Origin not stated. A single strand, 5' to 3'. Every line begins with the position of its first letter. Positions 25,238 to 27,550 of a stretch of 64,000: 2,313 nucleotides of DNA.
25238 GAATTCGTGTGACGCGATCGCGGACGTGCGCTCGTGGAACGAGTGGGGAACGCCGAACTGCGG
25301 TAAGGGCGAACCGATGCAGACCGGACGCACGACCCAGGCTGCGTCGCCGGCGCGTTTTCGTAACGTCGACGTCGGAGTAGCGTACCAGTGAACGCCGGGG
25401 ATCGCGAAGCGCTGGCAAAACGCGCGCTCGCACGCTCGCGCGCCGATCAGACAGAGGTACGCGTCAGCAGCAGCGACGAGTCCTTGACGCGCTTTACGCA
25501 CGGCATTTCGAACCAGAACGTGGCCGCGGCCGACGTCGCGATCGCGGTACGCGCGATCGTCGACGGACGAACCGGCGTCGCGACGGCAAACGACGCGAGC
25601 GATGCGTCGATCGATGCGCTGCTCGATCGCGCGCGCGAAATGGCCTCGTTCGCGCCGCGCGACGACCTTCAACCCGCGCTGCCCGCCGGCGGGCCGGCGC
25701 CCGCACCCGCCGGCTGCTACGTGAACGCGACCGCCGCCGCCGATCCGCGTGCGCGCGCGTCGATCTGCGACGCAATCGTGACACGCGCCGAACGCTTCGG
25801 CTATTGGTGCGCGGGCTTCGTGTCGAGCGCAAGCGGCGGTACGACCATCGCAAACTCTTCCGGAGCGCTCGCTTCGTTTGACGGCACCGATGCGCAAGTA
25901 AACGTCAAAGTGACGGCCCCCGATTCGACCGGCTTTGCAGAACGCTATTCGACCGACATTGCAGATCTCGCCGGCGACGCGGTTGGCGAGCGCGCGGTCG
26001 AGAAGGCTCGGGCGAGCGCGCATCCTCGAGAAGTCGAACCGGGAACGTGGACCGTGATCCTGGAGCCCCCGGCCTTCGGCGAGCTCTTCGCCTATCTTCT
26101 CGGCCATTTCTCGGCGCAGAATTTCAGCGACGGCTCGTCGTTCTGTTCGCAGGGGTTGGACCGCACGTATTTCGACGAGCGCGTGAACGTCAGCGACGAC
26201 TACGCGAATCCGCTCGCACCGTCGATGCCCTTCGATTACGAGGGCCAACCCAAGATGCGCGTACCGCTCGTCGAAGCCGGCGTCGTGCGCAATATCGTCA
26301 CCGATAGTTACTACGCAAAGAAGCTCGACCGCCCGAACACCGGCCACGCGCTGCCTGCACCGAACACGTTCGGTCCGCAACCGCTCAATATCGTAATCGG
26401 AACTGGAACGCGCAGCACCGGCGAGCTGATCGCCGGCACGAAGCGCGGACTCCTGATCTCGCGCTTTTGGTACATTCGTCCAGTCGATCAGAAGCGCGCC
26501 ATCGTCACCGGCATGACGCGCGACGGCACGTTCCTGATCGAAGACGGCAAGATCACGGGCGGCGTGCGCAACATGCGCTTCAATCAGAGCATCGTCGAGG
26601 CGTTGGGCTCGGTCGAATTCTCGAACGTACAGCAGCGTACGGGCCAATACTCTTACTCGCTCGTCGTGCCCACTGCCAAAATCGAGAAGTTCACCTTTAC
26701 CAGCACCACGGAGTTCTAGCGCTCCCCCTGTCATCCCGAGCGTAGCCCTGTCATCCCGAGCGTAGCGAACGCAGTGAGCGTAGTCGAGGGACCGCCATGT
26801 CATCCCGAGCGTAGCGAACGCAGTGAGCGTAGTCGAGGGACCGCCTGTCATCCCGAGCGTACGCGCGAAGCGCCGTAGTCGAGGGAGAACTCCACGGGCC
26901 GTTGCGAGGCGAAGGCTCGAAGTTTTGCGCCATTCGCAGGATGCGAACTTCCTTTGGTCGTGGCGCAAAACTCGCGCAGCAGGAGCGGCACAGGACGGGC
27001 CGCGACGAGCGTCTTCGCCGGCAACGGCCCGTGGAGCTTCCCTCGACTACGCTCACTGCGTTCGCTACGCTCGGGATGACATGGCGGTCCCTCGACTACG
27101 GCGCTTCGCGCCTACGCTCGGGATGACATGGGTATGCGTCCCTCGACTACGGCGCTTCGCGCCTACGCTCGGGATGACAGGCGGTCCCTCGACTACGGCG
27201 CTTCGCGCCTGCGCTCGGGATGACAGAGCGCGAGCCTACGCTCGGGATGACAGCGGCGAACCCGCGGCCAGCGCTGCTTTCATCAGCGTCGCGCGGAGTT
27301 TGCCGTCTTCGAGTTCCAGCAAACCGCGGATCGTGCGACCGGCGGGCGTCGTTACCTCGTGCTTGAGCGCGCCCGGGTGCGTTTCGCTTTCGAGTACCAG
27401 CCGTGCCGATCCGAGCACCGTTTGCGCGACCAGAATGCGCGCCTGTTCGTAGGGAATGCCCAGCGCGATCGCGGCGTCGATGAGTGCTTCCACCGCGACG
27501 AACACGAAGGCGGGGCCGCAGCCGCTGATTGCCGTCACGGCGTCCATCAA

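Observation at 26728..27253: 526-bp composite palindromic island: inverted arrays of a ~45-nt repeat flanking a nested-hairpin core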

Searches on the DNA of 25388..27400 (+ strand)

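Call 10: search_rna_families(source=window, start=26600, end=27400, threshold=evalue, max_evalue=10)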
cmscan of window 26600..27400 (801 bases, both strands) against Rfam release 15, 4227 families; matches with E-value up to 10: 3.
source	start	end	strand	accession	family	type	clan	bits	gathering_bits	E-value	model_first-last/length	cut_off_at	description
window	27163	27309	+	RF02242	Xoo5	Gene; sRNA;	-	18.1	50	0.44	1-124/124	no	Xanthomonadaceae sRNA Xoo5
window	27268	27389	-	RF02276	Hammerhead_II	Gene; ribozyme;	CL00010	16.7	37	1.9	1-66/66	no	Hammerhead ribozyme (type II)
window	26964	27043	-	RF00622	CPEB3_ribozyme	Gene; ribozyme;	-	13.9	35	1.4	1-78/78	no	Mammalian CPEB3 ribozyme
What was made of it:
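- On Any Rfam 15 family: Nothing relevant at E <= 10 in the island (call 10).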

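Call 45: build_rna_model(alignment_id=A1)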
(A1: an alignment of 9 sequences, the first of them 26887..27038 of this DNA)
Model R1 built from alignment A1 (9 sequences, 168 columns); structure: RNAalifold consensus.
model positions 150; base pairs 47; branch points 1; effective number of sequences 0.93; information 0.589 bits per position. Calibrated on 0.2 Mb of random sequence (short: E-values are rough).
structure used (alignment columns):
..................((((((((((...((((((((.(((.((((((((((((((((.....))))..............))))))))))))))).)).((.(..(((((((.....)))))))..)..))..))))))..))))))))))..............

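Call 47: search_with_rna_model(model_id=R1, sources=[window, L001, L002, L003, L004, L005, L006, L007, L008, L009, L010, L011, L012, L013, L014, L015, L016, L017, L018, L019, L020, L021, L022, L023, L024, L025, L026, L027, L028, L029, L030, L031, L032, L033, L034, L035, L036, L037, L038, L039, L040, L041, L042, L043, L044, L045, L046, L047, L048, L049, L050, L051, L052, L053, L054, L055, L056, L057, L058, L059, L060, L061, L062, L063, L064, L065, L066, L067, L068, L069, L070, L071, L072, L073, L074, L075, L076, L077, L078, L079, L080, L081, L082, L083, L084, L085, L086, L087, L088, L089, L090, L091, L092, L093, L094, L095, L096, L097, L098, L099], max_evalue=1)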
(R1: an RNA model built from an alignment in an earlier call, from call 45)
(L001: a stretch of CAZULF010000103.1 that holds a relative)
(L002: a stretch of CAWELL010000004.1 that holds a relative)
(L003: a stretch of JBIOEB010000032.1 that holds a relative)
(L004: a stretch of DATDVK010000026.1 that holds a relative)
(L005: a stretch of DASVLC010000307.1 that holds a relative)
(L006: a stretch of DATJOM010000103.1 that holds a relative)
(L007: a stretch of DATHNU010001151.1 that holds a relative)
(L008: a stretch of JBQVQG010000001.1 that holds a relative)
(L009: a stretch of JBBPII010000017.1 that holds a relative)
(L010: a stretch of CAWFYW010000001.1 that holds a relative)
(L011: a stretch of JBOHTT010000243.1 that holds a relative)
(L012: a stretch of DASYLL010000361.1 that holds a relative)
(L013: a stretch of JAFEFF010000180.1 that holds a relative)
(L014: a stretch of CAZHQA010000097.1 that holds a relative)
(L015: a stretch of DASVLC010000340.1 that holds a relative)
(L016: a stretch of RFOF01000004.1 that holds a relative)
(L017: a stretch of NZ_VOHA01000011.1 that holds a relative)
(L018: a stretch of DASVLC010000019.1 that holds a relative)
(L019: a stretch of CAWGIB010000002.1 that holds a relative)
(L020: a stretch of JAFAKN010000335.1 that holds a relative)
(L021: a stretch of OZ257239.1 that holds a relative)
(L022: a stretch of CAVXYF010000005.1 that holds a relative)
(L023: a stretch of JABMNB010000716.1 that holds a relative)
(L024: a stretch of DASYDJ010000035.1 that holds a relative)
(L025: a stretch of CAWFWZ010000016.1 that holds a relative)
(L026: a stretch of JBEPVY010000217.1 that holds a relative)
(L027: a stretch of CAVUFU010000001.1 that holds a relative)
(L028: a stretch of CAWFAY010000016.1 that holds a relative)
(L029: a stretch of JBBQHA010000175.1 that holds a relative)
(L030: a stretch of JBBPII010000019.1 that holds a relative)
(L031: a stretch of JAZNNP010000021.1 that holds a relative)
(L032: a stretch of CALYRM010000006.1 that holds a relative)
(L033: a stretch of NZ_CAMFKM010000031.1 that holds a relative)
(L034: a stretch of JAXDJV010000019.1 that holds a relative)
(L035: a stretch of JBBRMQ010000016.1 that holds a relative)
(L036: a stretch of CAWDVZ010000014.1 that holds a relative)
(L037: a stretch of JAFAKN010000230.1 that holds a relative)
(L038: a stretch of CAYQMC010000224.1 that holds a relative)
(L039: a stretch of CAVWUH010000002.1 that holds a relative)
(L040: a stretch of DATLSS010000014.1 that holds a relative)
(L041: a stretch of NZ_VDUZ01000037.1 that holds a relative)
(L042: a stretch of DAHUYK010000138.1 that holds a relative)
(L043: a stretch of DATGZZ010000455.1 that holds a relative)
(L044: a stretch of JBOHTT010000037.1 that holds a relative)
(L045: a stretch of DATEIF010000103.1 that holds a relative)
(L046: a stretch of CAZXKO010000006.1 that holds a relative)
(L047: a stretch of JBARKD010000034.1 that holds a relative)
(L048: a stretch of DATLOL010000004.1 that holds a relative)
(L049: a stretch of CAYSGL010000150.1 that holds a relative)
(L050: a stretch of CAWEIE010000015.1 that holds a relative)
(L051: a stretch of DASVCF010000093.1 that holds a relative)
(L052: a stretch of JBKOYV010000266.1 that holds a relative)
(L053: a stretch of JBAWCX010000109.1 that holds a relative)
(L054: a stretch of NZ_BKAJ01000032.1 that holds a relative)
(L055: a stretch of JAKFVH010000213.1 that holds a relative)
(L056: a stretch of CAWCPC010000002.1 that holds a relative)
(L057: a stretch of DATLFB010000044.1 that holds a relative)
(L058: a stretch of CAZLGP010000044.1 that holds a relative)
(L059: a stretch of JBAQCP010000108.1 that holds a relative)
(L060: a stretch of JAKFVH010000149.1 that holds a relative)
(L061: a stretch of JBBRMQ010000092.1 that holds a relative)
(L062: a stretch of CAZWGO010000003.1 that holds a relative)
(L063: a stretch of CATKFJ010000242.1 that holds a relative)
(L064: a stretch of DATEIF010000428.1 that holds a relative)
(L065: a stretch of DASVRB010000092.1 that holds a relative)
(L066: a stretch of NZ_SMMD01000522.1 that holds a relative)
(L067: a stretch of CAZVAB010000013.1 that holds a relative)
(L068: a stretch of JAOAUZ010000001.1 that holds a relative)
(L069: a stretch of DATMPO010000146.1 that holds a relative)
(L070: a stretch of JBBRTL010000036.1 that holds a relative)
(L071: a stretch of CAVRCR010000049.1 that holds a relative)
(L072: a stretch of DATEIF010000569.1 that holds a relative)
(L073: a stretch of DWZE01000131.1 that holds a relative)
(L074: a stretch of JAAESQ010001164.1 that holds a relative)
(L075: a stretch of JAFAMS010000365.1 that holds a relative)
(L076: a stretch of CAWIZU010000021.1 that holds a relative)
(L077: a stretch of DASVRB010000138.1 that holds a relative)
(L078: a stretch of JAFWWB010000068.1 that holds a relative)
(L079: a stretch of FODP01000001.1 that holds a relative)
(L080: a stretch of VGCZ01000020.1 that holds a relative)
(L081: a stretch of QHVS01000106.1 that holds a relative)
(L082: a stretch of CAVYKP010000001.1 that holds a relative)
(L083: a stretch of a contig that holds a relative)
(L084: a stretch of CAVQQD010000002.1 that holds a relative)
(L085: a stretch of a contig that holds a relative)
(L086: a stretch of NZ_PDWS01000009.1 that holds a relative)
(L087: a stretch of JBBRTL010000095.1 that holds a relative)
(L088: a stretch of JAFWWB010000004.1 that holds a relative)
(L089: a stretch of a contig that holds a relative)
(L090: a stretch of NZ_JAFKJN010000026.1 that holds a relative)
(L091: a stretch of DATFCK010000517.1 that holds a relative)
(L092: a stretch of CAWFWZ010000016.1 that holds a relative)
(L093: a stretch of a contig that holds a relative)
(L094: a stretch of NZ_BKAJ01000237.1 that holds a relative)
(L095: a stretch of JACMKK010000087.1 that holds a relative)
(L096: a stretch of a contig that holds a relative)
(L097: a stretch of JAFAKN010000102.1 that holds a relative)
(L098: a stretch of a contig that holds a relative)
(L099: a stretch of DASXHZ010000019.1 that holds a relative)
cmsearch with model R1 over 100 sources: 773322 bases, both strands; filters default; matches with E-value up to 1: 14.
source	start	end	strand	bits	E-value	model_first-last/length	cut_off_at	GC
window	26887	27036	+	170.3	1.4e-41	1-150/150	no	0.66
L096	4761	4910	+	162.5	1.5e-39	1-150/150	no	0.64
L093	2712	2861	-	148.6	6.6e-36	1-150/150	no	0.55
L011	5383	5504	-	18.3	0.088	1-150/150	no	0.65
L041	3752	3886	-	17.7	0.13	1-150/150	no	0.68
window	26915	26977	-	16.7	0.22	29-91/150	no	0.57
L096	4789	4851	-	16.7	0.22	29-91/150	no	0.57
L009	3124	3196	+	16.1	0.33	1-150/150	no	0.68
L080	2513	2585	+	16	0.34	1-150/150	no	0.62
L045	5702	5767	+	16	0.34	1-150/150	no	0.67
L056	7829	7909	+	15.1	0.58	1-150/150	no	0.69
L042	800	870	+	14.4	0.88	1-150/150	no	0.61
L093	2771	2833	+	14.3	0.94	29-91/150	no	0.52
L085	4185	4293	-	14.2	0.99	1-150/150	no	0.7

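Call 48: search_with_rna_model(model_id=R1, sources=[L100, L101, L102, L103, L104, L105, L106, L107, L108, L109, L110, L111, L112, L113, L114, L115, L116, L117, L118, L119, L120, L121, L122, L123, L124, L125, L126, L127, L128, L129, L130, L131, L132, L133, L134, L135, L136, L137, L138, L139, L140, L141, L142, L143, L144, L145, L146, L147, L148, L149, L150, L151, L152, L153, L154, L155, L156, L157, L158, L159, L160, L161, L162, L163, L164, L165, L166, L167, L168, L169, L170, L171, L172, L173, L174, L175, L176, L177, L178], max_evalue=1)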
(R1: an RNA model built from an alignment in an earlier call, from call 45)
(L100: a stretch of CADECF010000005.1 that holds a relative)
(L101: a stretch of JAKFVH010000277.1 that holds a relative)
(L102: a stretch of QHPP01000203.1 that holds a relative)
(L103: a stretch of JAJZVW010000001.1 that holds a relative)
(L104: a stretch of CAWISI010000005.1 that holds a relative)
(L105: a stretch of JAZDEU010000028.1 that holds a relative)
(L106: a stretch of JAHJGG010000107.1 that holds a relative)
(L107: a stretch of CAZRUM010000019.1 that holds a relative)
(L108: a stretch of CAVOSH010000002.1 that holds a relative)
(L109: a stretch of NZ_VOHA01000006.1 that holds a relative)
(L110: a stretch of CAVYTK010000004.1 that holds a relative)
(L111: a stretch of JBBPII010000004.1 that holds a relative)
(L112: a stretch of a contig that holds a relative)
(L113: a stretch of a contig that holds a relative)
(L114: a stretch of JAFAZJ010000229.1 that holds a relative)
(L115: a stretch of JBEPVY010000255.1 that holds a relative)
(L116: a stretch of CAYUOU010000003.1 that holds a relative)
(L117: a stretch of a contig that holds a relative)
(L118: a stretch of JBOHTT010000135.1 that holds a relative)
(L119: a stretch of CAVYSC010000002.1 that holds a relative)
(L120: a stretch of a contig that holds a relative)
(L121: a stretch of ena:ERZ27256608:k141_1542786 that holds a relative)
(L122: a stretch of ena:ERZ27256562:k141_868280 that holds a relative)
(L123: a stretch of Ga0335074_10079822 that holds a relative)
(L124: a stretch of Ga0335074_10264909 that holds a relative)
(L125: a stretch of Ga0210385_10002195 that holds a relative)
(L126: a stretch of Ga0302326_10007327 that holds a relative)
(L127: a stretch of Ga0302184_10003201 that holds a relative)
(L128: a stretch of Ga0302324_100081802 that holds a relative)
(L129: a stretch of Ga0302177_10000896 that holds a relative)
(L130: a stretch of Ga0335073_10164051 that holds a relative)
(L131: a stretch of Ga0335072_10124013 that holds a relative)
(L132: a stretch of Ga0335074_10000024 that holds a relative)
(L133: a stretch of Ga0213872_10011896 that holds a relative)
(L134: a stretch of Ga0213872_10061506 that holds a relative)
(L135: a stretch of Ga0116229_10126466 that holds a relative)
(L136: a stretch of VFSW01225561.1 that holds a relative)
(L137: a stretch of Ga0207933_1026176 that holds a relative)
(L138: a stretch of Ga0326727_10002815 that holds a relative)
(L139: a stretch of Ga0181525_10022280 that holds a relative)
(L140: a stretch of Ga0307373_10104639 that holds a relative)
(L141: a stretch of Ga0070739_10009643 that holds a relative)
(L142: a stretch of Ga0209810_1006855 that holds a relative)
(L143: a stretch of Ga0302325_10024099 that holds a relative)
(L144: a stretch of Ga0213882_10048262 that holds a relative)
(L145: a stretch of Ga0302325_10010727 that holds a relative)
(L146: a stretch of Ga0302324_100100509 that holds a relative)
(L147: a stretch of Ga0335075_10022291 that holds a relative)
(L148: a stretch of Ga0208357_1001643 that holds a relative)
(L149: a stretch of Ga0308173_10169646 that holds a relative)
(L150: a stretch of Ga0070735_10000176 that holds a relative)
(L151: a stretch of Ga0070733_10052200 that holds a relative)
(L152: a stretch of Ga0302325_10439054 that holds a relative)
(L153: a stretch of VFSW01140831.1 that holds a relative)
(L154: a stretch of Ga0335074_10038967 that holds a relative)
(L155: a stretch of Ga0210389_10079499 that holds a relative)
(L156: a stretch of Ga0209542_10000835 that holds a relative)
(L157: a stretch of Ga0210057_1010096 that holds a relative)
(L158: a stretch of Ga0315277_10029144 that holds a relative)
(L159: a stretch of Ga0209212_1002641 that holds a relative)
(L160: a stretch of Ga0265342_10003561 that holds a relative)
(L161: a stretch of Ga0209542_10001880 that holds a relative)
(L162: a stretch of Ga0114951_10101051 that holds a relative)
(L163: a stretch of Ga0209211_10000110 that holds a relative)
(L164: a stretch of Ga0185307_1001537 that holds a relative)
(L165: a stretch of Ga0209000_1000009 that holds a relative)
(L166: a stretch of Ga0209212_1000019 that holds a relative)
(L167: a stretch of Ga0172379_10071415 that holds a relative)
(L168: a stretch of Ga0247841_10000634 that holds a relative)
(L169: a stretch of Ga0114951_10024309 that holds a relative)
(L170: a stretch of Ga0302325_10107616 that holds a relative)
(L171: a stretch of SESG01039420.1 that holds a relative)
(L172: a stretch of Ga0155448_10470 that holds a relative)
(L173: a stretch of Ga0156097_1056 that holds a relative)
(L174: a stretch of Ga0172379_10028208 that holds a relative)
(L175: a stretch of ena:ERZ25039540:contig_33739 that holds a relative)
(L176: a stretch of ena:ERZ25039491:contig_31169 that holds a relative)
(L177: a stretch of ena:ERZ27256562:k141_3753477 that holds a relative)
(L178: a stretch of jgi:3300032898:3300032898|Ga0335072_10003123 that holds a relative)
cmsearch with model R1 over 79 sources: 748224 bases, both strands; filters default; matches with E-value up to 1: 22.
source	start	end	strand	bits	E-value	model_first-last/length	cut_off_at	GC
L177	2615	2765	+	170.5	1.2e-41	1-150/150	no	0.62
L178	4325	4475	-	170.5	1.2e-41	1-150/150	no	0.62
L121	11431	11580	+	170.3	1.3e-41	1-150/150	no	0.66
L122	11547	11696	+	170.3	1.3e-41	1-150/150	no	0.66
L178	6960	7110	+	168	5.3e-41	1-150/150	no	0.62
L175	10469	10619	-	162.9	1.2e-39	1-150/150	no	0.6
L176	10131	10280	+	156.6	5.2e-38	1-150/150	no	0.62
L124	1879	2005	-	138.6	2.7e-33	24-150/150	5'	0.65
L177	1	83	-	71.9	7.6e-16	1-82/150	3'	0.57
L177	2606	2708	-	23.6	0.0034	27-128/150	no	0.59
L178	4382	4484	+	23.6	0.0034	27-128/150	no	0.59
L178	6988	7051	-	19.1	0.053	29-91/150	no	0.55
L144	1494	1581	-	18.4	0.08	1-150/150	no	0.42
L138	169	316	+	18.1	0.095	1-150/150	no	0.68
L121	11459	11521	-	16.7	0.21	29-91/150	no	0.57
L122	11575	11637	-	16.7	0.21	29-91/150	no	0.57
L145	4271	4400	-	16.7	0.22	1-150/150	no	0.74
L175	10529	10591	+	15.2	0.55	29-91/150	no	0.57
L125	4575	4719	-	15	0.6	1-150/150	no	0.7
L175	6045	6154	-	14.7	0.75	1-150/150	no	0.67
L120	5513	5588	+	14.6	0.76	1-150/150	no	0.62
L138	4966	5111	-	14.2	0.97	1-150/150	no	0.64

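Call 86: search_with_rna_model(model_id=R1, sources=[L190, L191, L188, L189, L179, L180, L181, L182, L183, L184, L185, L186, L187], max_evalue=1)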
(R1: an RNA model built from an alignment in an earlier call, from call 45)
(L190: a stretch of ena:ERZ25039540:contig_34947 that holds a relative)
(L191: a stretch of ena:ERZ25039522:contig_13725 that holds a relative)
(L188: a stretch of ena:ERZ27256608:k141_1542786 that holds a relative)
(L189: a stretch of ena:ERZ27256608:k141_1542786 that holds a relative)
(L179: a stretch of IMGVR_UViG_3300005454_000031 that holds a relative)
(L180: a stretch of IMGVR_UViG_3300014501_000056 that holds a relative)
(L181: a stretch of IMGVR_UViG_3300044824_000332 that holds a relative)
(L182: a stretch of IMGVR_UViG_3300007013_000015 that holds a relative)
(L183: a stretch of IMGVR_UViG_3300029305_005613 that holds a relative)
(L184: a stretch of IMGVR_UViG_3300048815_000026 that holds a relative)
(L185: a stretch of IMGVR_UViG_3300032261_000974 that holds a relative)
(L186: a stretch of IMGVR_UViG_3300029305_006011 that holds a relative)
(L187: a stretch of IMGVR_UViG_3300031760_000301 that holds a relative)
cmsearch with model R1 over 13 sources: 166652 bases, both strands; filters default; matches with E-value up to 1: 7.
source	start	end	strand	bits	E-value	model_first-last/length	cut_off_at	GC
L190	11348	11497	+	157.1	8.7e-39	1-150/150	no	0.61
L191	11348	11497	+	157.1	8.7e-39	1-150/150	no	0.61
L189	43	193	+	46.3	8.6e-10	1-150/150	no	0.55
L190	11376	11438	-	17.8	0.025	29-91/150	no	0.56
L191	11376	11438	-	17.8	0.025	29-91/150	no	0.56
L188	19661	19766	-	13.7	0.3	1-150/150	no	0.71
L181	11681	11765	-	12.1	0.77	1-150/150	no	0.75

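Call 88: search_with_rna_model(model_id=R1, source=L189, start=1, end=600, max_evalue=1, show_alignments=1)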
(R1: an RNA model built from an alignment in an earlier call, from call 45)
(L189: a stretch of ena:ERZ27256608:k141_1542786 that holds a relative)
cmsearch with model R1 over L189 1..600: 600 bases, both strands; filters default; matches with E-value up to 1: 1.
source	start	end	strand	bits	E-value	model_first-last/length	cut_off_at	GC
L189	43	193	+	46.3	3.1e-12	1-150/150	no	0.55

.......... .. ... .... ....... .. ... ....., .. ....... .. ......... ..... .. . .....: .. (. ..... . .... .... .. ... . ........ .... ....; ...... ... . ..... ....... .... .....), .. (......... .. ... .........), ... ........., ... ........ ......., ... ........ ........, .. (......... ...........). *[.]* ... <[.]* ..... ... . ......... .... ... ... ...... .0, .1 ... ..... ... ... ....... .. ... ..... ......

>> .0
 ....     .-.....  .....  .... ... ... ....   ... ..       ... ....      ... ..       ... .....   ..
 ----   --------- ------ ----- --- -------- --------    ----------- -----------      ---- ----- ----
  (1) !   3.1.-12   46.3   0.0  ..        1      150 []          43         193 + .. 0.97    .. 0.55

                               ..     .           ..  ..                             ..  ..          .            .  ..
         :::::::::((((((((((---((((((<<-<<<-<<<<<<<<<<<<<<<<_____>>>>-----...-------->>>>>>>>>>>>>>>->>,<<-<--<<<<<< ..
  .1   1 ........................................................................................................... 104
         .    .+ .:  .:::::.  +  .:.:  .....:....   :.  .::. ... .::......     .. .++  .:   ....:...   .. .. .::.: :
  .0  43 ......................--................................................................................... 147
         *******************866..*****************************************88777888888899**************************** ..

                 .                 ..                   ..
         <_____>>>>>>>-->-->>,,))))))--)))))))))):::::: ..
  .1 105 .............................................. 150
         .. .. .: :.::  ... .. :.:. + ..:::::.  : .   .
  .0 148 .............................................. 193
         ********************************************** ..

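Call 90: search_with_rna_model(model_id=R1, sources=[window, L096, L093, L175, L176, L177, L178, L124, L191, L189], max_evalue=0.000001, make_alignment=true)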
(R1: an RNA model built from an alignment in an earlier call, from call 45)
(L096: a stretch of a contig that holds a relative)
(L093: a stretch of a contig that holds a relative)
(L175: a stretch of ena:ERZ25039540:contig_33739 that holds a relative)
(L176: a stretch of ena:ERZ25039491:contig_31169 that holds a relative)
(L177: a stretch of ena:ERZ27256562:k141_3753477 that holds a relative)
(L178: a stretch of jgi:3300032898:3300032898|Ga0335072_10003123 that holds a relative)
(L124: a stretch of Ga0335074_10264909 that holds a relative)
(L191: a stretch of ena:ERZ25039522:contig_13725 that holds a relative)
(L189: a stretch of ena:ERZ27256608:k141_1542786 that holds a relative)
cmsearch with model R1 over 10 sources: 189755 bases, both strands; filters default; matches with E-value up to 0.000001: 12.
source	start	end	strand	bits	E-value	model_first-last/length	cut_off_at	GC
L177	2615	2765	+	170.5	3e-42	1-150/150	no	0.62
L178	4325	4475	-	170.5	3e-42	1-150/150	no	0.62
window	26887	27036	+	170.3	3.4e-42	1-150/150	no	0.66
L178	6960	7110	+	168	1.3e-41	1-150/150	no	0.62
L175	10469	10619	-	162.9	3e-40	1-150/150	no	0.6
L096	4761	4910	+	162.5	3.7e-40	1-150/150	no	0.64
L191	11348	11497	+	157.1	1e-38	1-150/150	no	0.61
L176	10131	10280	+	156.6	1.3e-38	1-150/150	no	0.62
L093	2712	2861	-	148.6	1.6e-36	1-150/150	no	0.55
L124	1879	2005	-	138.6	6.8e-34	24-150/150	5'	0.65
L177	1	83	-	71.9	1.9e-16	1-82/150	3'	0.57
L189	43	193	+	46.3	9.8e-10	1-150/150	no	0.55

Alignment A2: 12 matches aligned to the model, 154 columns, each read 5' to 3' on its own strand. Consensus structure (alignment columns), stored with it:
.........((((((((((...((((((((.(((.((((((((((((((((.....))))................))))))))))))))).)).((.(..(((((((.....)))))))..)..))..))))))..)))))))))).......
